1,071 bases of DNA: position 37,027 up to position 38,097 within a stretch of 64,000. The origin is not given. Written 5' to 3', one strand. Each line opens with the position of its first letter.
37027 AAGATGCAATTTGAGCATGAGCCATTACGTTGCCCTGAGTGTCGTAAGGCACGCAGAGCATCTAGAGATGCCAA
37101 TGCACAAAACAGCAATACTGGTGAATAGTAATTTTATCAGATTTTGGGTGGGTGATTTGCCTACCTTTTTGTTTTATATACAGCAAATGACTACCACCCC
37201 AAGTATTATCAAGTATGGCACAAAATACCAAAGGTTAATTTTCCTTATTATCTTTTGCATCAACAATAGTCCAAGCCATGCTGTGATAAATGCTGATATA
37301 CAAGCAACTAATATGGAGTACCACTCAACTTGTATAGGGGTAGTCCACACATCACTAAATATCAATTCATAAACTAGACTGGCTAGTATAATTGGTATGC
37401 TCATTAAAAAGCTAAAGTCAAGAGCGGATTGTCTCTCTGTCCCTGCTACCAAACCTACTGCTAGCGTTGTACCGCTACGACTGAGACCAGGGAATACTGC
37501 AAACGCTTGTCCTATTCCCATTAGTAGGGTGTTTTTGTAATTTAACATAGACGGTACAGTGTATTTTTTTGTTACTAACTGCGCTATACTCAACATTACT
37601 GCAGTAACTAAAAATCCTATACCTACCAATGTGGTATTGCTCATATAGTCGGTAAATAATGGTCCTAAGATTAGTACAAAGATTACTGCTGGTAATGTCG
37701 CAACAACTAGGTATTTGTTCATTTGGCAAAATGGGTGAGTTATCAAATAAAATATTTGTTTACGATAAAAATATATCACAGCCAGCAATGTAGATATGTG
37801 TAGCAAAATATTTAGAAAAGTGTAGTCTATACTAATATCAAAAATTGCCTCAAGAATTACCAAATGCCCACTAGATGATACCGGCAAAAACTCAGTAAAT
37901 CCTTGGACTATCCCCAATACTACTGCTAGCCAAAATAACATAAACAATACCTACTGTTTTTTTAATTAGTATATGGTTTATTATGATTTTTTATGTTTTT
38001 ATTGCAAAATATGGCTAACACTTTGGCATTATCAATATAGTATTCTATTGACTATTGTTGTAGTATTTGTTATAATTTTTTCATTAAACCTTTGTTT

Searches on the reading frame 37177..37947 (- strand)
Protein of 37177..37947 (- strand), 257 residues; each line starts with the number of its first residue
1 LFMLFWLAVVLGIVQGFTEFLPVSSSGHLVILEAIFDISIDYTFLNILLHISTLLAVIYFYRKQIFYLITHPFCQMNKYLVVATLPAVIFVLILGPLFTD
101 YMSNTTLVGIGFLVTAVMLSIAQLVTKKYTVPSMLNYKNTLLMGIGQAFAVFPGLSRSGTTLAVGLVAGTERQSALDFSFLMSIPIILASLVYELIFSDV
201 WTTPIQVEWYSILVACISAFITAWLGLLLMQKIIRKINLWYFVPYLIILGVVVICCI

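Call 78: search_protein_families(library=pfam, proteins=[window:37177-37947:-], max_evalue=0.00001)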
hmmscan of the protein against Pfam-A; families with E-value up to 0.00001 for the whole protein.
window:37177-37947:- (257 aa): 1 family
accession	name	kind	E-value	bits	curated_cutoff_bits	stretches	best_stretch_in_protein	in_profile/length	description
PF02673.24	BacA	-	1.7e-61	208.6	33.4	1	8-252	1-257/257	Bacitracin resistance protein BacA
